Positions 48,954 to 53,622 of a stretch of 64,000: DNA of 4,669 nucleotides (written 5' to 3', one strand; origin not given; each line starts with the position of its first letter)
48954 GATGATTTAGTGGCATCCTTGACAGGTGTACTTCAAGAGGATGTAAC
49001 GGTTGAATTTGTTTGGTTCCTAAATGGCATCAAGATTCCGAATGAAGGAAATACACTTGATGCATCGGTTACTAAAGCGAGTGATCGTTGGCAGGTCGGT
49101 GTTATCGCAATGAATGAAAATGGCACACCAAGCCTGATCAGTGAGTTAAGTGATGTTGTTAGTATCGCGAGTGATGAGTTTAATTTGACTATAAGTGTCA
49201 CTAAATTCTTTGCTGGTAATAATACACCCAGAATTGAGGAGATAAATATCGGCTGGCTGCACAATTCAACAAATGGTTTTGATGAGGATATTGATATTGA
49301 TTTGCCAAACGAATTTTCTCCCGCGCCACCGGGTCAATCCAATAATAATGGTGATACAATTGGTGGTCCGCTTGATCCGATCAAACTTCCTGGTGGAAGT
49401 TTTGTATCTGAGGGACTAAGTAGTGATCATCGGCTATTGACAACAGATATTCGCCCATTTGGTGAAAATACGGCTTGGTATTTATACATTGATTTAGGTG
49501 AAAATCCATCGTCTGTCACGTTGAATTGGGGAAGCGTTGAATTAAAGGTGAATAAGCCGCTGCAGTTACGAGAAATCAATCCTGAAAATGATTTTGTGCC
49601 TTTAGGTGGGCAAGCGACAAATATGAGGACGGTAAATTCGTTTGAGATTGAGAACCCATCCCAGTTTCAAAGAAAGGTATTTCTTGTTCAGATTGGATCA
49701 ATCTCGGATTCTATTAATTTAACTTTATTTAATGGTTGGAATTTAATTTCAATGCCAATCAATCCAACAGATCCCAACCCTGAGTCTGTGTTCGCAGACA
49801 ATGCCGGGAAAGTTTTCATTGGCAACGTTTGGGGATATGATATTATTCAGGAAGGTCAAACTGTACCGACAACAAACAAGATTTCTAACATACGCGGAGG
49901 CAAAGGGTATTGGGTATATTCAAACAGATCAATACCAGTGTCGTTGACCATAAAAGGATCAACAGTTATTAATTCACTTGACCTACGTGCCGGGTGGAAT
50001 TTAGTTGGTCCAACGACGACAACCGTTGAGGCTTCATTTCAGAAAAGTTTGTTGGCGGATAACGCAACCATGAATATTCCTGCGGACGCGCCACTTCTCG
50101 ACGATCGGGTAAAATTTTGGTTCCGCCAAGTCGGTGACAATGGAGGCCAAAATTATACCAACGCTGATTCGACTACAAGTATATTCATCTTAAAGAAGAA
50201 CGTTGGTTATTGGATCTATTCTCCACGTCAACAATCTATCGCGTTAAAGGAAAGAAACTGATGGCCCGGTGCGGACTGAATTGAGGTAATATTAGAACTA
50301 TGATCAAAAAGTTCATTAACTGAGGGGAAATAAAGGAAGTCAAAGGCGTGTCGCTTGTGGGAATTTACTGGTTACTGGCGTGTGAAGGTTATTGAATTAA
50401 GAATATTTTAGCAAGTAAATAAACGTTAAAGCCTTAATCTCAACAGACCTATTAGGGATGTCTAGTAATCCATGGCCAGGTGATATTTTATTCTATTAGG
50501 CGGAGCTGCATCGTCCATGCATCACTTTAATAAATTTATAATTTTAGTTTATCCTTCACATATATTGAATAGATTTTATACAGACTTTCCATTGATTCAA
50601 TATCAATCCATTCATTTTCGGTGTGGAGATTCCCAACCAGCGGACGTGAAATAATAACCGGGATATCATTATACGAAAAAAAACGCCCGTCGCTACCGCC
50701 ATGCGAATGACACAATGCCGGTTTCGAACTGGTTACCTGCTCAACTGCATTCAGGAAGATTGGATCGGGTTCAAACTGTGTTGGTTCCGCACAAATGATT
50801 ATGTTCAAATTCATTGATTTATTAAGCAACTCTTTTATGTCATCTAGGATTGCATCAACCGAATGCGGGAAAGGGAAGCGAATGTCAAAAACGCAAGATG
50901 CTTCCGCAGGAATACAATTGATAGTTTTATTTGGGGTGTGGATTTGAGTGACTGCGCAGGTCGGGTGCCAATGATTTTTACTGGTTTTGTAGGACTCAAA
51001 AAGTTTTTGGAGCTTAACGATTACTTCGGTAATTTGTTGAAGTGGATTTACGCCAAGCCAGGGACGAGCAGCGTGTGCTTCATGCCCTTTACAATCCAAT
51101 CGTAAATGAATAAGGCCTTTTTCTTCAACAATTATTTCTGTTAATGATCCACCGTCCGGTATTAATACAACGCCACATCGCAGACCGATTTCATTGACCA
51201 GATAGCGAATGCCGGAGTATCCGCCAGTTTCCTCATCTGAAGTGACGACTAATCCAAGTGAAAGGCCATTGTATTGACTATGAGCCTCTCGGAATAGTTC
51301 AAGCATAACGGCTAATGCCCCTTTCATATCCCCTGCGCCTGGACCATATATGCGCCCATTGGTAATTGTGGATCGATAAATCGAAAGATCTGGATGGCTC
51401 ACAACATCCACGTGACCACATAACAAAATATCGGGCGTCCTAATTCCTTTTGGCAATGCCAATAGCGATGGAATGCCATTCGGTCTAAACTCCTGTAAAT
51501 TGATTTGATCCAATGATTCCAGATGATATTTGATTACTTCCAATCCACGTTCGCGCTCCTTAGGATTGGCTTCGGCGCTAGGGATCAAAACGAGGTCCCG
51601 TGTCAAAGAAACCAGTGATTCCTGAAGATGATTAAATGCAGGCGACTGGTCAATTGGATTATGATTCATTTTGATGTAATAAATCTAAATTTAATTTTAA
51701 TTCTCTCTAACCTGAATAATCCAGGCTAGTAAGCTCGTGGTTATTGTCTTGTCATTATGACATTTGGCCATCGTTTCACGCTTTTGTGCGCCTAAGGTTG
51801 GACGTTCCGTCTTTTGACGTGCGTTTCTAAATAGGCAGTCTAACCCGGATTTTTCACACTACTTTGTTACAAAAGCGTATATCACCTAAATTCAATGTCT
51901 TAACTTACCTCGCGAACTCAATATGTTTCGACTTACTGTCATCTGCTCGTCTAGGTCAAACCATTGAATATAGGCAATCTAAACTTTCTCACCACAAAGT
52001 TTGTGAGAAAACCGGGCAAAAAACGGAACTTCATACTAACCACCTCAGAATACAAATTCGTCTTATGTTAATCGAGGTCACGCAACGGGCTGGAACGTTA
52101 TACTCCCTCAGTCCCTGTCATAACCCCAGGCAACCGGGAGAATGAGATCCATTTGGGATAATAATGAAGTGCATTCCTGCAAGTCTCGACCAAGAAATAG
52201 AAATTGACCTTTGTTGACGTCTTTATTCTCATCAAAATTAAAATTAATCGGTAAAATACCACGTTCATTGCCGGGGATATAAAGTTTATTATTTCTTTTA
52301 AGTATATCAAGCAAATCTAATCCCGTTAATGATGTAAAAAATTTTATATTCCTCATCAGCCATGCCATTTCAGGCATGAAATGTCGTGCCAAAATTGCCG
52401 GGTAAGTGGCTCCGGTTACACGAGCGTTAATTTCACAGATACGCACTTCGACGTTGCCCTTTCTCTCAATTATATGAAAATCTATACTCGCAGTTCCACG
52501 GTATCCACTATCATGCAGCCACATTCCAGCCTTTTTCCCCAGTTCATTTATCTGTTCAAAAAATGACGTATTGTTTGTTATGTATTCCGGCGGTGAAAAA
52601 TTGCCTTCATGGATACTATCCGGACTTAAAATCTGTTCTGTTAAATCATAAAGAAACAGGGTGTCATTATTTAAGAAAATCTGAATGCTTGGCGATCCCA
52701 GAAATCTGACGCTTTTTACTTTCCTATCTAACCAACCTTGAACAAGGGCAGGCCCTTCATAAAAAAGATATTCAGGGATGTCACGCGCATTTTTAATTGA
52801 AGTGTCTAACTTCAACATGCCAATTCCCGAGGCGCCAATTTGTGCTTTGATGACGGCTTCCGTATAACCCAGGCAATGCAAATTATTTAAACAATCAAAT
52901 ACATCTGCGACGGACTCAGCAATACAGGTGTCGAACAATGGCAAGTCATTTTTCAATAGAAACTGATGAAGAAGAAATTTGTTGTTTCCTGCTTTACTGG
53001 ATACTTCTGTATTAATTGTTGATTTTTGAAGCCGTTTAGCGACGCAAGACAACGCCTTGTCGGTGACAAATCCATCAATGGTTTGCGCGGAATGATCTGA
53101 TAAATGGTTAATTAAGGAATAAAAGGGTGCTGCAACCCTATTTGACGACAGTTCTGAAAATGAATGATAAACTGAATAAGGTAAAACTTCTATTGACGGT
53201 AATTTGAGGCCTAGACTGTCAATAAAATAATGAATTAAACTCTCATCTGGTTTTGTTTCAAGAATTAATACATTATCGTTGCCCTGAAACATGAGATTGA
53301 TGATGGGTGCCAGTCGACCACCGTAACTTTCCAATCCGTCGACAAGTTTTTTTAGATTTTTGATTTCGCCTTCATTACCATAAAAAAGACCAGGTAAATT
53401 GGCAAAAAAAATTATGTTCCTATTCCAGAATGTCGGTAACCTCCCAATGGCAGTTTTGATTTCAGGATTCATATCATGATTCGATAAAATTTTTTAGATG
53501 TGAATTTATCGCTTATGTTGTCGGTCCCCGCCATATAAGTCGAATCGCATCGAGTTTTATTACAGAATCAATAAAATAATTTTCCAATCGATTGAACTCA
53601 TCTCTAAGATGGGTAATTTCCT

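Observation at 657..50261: Single 49.6-kb ORF encoding a ~16.5k-residue secreted giant protein that occupies 77% of the window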

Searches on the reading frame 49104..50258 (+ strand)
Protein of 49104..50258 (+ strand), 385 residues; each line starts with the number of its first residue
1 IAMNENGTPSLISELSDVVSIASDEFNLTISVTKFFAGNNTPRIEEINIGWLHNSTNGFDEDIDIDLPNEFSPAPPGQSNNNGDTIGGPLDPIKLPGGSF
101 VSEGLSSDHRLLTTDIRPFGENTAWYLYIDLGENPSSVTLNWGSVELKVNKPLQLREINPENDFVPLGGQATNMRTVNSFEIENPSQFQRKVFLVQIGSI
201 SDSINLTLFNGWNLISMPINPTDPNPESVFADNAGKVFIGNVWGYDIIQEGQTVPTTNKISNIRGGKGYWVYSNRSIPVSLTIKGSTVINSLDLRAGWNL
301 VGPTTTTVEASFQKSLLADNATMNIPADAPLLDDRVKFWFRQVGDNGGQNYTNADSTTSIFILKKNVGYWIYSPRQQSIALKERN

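Call 42: search_protein_families(library=pfam, proteins=[window:49104-50258:+], max_evalue=1)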
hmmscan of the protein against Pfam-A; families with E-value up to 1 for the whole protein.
window:49104-50258:+ (385 aa): 1 family
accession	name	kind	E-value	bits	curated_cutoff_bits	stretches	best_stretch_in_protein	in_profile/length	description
PF08921.16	DUF1904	-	0.14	13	24.1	1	9-55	19-66/108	Domain of unknown function (DUF1904)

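Call 60: predict_structure(alignment_id=A3)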
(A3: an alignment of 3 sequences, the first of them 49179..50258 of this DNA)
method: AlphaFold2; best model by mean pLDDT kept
length: 360 residues; sequences in the alignment: 3
mean_pLDDT: 36.8   pTM: 0.34
mean pLDDT of the five models: 36.8, 32.1, 32.0, 30.8, 30.0
residues with pLDDT >= 90: 0; 70-90: 6; 50-70: 74; < 50: 280
segments of 3 or more residues with pLDDT < 50: 1-5, 20-98, 120-126, 173-360
pLDDT, mean of each block of 10 residues (from residue 1): 48 51 39 28 30 25 29 33 32 43 62 62 51 59 59 68 63 38 26 31 30 26 31 25 30 28 25 26 28 32 31 26 28 26 29 28
secondary structure, 60 per line:
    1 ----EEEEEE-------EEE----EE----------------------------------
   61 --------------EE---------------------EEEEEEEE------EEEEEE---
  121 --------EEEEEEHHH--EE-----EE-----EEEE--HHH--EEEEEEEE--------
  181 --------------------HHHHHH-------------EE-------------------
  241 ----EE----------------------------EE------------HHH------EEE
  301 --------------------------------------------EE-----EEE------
elements in order: E5-10 E18-20 E98-105 E112-117 E129-134 E154-157 E165-172 H201-206 E298-300 E352-354

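Call 71: search_solved_structures(query=A3, max_evalue=10)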
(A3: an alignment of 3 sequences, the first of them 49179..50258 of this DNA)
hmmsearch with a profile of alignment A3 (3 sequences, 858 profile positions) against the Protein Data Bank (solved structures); distinct sequences matched with E-value up to 10: 1.
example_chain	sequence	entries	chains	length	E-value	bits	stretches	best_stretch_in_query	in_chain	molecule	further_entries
1ygm_A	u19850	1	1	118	0.51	11.5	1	314-368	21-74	hypothetical protein BSU31320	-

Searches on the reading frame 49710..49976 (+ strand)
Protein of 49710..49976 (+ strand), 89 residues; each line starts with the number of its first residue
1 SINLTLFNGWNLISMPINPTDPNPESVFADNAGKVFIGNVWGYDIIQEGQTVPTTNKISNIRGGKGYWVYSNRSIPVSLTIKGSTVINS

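Call 90: search_solved_structures(query=A4, max_evalue=10, show_alignments=2)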
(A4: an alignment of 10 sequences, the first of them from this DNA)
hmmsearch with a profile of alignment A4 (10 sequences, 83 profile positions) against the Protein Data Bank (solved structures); distinct sequences matched with E-value up to 10: 9.
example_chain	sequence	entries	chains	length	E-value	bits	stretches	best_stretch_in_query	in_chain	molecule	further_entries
2xn4_A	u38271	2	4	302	0.14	15.6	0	24-51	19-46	KELCH-LIKE PROTEIN 2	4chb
8wbb_A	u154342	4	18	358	0.28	14.6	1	47-80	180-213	Genome polyprotein | Non-structural protein 1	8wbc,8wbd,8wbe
8wcj_A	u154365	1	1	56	0.36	14.3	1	17-46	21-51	Immunoglobulin G-binding protein G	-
1fcl_A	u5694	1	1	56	0.45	14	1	16-48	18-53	IMMUNOGLOBULIN G BINDING PROTEIN G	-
4oig_A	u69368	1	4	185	0.54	13.7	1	48-80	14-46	Non-structural protein 1, NS1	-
2nmq_A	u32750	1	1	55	0.7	13.4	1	15-46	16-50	Immunoglobulin G-binding protein G precursor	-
6weq_A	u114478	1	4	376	0.76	13.3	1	41-79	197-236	Non-structural protein 1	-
6o41_M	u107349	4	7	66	0.9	13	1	16-47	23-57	Immunoglobulin G-binding protein G (DOMAIN III) | Immunoglobulin G-binding protein G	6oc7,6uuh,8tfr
9avo_C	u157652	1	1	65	0.91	13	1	12-47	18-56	Protein GD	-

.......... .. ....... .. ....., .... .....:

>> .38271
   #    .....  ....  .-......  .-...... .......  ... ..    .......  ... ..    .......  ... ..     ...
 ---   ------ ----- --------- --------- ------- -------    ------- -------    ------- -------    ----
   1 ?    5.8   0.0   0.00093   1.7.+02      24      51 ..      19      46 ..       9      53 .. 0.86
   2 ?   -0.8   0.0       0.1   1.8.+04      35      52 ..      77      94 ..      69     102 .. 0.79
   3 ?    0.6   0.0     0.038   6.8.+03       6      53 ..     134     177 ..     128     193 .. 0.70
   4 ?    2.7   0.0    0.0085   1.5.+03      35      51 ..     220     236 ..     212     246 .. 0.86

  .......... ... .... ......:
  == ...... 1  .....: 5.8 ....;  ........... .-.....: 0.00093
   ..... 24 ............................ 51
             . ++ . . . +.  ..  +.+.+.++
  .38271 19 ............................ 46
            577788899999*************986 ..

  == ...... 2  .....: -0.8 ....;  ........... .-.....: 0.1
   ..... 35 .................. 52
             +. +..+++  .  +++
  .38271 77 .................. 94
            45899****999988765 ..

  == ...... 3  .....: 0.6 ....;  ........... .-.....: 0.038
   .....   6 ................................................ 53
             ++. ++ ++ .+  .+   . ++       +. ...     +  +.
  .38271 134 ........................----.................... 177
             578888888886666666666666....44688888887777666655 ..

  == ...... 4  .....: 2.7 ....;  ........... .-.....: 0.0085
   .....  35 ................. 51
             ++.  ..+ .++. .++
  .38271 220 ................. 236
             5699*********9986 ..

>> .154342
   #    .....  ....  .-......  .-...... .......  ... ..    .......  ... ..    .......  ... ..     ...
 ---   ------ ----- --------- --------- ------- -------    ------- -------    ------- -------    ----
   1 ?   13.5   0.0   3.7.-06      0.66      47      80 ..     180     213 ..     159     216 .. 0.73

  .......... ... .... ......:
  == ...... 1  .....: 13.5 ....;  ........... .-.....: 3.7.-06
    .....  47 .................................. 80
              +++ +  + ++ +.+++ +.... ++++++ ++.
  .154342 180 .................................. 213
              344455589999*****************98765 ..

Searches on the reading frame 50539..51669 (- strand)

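Call 7: search_protein_families(library=pfam, proteins=[window:50539-51669:-], max_evalue=0.001)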
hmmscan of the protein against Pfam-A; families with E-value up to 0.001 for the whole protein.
window:50539-51669:- (377 aa): 2 families
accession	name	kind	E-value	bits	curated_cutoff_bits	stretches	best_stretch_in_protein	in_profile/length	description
PF01546.33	Peptidase_M20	-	4.1e-24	86.1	24.6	1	82-371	1-204/206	Peptidase family M20/M25/M40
PF07687.19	M20_dimer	-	1.2e-18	67.5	21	1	181-284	1-101/107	Peptidase dimerisation domain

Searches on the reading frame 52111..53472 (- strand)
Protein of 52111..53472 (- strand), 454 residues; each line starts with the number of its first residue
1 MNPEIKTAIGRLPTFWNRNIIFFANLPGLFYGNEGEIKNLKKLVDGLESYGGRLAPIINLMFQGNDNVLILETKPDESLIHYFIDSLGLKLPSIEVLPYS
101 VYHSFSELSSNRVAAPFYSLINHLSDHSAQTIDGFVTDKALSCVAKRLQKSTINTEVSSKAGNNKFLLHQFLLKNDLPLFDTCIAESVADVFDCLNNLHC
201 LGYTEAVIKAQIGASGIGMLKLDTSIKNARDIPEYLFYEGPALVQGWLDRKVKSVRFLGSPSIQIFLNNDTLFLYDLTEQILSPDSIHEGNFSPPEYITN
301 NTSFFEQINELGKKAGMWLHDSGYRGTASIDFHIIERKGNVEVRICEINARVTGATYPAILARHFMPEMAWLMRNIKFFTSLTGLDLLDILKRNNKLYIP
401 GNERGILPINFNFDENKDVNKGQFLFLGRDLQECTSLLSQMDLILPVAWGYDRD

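Call 7: search_protein_families(library=pfam, proteins=[window:52111-53472:-], max_evalue=0.001)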
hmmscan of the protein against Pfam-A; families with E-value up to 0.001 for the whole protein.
window:52111-53472:- (454 aa): 0 families

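Call 18: search_protein_families(library=ncbifam, proteins=[window:52111-53472:-], max_evalue=0.01)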
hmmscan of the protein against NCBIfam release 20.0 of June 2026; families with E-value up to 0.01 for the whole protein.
window:52111-53472:- (454 aa): 3 families
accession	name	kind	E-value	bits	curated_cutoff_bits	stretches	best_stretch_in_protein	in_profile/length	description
TIGR00768.1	rimK_fam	subfamily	1.9e-05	24.1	143.4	1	150-256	73-179/276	RimK family alpha-L-glutamate ligase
NF040720.1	MptN_Meth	equivalog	0.0009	18.4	350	1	151-227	88-159/291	tetrahydromethanopterin:alpha-L-glutamate ligase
NF005096.0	PRK06524.1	equivalog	0.001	17.3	684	1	306-370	279-341/493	biotin carboxylase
